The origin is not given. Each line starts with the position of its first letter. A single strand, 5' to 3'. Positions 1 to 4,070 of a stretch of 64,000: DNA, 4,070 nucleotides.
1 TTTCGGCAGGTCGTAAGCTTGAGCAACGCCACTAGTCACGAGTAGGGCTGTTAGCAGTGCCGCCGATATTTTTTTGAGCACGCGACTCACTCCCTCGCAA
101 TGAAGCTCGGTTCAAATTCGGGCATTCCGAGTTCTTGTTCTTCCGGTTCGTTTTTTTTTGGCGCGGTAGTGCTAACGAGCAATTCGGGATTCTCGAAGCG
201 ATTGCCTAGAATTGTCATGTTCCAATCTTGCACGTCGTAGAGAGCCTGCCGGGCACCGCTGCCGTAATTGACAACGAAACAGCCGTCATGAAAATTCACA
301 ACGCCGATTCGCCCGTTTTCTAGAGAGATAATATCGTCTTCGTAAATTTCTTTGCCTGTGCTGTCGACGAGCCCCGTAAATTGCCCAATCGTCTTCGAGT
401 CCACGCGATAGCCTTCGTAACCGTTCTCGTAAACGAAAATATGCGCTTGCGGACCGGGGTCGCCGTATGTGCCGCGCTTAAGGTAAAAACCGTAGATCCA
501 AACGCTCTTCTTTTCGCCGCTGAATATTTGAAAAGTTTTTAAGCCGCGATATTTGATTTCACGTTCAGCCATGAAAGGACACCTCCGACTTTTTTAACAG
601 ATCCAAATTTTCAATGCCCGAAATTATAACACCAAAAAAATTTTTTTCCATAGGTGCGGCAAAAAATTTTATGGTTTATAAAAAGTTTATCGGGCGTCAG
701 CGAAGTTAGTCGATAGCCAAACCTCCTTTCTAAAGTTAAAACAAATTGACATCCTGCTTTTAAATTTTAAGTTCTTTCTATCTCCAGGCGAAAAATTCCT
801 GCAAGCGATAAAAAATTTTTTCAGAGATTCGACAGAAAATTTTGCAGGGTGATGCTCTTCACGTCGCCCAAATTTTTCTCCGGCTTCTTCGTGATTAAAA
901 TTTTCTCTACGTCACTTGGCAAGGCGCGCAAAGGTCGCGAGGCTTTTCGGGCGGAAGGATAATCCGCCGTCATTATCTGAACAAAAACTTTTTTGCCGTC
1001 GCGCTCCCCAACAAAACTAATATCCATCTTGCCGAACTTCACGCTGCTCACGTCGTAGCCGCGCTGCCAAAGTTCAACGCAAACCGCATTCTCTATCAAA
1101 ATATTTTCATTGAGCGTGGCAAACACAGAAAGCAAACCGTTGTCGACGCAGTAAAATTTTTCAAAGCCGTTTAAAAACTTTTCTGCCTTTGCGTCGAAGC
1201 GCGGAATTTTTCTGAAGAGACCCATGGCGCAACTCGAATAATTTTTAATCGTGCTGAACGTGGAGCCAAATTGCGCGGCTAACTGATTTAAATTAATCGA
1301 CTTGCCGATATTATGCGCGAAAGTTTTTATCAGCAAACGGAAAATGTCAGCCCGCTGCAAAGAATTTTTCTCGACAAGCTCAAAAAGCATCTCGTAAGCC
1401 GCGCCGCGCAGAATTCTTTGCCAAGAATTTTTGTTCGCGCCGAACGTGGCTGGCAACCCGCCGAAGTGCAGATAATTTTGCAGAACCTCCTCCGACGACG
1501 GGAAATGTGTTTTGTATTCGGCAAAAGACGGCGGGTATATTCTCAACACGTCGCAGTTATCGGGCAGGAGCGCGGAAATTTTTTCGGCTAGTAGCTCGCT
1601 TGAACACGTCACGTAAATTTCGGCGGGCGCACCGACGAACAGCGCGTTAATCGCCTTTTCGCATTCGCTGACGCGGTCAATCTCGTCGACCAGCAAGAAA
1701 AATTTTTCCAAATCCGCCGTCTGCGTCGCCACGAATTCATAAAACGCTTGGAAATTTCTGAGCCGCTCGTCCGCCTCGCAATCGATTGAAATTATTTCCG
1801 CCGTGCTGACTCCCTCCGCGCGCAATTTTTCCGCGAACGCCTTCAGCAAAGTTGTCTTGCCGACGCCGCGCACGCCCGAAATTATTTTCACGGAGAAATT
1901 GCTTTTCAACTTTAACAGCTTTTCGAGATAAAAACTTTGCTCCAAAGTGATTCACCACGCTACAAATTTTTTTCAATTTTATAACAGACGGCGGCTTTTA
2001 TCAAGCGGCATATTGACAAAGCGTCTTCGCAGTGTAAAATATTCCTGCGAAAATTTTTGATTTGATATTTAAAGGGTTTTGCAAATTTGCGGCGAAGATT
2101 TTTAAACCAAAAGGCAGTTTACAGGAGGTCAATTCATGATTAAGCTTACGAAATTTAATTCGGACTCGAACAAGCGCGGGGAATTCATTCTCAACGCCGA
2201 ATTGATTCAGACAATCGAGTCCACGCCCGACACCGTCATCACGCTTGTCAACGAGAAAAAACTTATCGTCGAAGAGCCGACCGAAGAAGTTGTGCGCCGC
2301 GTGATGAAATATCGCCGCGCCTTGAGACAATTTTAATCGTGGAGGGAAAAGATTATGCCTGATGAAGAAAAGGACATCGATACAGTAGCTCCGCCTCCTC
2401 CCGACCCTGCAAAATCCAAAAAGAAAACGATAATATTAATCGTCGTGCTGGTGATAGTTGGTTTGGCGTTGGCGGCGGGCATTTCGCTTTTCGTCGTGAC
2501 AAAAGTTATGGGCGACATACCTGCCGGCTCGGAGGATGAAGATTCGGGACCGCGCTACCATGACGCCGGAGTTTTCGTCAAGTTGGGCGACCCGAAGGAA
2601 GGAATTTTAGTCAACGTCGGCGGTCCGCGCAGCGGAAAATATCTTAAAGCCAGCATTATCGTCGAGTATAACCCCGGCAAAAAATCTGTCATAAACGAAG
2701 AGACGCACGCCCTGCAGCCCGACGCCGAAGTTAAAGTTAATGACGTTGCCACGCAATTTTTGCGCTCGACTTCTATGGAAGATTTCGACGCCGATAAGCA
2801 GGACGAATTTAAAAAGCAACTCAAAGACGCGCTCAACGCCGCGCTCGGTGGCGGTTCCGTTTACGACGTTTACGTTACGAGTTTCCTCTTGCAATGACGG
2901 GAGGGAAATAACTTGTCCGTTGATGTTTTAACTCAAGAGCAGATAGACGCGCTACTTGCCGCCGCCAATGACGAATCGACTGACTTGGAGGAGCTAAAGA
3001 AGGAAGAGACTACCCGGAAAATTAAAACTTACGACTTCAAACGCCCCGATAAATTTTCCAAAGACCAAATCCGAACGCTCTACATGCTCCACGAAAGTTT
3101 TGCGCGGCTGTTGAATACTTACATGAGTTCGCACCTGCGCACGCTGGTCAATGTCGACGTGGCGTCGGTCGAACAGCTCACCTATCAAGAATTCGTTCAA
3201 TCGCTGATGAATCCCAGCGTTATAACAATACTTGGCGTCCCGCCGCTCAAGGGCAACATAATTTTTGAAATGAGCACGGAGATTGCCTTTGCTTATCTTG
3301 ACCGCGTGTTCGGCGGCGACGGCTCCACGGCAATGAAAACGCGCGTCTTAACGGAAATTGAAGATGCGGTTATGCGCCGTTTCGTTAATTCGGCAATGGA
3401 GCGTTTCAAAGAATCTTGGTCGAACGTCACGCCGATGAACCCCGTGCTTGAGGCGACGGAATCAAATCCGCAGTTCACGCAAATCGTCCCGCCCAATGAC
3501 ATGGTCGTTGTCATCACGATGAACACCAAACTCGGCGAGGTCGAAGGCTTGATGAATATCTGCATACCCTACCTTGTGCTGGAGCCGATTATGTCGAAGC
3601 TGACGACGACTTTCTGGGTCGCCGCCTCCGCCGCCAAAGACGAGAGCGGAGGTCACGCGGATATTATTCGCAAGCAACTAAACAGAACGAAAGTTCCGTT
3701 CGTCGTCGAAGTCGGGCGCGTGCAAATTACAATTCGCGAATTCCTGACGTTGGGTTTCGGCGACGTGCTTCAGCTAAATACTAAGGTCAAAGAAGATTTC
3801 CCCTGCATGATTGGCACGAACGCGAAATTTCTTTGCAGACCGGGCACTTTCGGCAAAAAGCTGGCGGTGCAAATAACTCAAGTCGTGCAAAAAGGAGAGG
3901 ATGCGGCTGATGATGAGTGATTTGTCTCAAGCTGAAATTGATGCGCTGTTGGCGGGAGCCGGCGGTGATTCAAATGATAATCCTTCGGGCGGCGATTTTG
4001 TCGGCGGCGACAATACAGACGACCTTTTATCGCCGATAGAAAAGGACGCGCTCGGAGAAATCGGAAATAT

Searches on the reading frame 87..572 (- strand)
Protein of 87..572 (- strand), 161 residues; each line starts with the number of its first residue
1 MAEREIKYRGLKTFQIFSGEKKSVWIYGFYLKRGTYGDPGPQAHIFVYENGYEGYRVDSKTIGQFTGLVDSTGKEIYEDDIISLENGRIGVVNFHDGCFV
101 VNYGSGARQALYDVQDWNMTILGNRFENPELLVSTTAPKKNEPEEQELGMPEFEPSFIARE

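Call 35: search_protein_families(library=pfam, proteins=[window:87-572:-], max_evalue=0.001)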
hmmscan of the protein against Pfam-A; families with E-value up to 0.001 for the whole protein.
window:87-572:- (161 aa): 1 family
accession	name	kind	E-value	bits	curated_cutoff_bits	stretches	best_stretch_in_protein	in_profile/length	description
PF09643.15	YopX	-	7e-16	58.8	22.4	1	54-132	42-127/128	YopX protein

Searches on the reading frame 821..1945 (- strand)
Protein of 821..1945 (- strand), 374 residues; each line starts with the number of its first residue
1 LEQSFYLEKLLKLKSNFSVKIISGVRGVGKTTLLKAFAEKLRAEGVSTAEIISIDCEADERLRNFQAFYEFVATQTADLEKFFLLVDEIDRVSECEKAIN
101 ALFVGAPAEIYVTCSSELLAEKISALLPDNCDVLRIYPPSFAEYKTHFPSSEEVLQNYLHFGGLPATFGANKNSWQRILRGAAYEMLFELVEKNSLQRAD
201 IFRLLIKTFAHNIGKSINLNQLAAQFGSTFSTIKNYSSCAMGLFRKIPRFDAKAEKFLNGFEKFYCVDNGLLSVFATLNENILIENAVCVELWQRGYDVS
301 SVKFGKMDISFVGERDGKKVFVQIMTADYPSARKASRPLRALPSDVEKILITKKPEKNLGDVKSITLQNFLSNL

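Call 35: search_protein_families(library=pfam, proteins=[window:821-1945:-], max_evalue=0.001)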
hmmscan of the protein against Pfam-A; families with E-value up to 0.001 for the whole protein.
window:821-1945:- (374 aa): 9 families
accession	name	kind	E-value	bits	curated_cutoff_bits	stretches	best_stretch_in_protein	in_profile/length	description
PF13173.12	AAA_14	-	8.6e-21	74.7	27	1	18-144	3-128/129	AAA domain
PF13635.12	DUF4143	-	7.3e-09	36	28.1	1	197-298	11-124/160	Domain of unknown function (DUF4143)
PF00004.35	AAA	-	4.7e-06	27.5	21.2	1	22-96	3-73/131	ATPase family associated with various cellular activities (AAA)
PF13401.12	AAA_22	-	5.1e-06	27.3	27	1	21-77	9-59/130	AAA domain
PF25199.1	nSTAND_NTPase5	-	4.2e-05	23.8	34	1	15-102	39-119/145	Novel STAND NTPase 5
PF13191.12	AAA_16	-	4.8e-05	24.4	32.6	0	21-48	28-55/167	AAA ATPase domain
PF01637.24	ATPase_2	-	0.00036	20.8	33.2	1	8-84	12-87/225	ATPase domain predominantly from Archaea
PF13604.12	AAA_30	-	0.00041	20.6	27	1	13-49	14-50/191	AAA domain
PF20720.3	nSTAND3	-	0.00068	19.8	27.2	0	16-54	16-54/155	Novel STAND NTPase 3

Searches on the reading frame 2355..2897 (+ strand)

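Call 35: search_protein_families(library=pfam, proteins=[window:2355-2897:+], max_evalue=0.001)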
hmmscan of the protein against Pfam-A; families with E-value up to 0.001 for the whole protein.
window:2355-2897:+ (180 aa): 1 family
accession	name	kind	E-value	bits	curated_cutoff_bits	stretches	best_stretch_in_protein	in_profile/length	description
PF03748.19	FliL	-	5.4e-13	49.8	24.6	1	83-180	7-103/103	Flagellar basal body-associated protein FliL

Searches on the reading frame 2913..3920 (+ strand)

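Call 35: search_protein_families(library=pfam, proteins=[window:2913-3920:+], max_evalue=0.001)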
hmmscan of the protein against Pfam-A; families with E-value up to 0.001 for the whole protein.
window:2913-3920:+ (335 aa): 2 families
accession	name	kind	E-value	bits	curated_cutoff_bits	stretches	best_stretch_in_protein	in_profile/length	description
PF02154.20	FliM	-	1.1e-66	224.9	27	1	40-230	1-192/192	Flagellar motor switch protein FliM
PF01052.25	FliMN_C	-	1.4e-19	70.2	23.8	1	255-325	2-72/73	Type III flagellar switch regulator (C-ring) FliN C-term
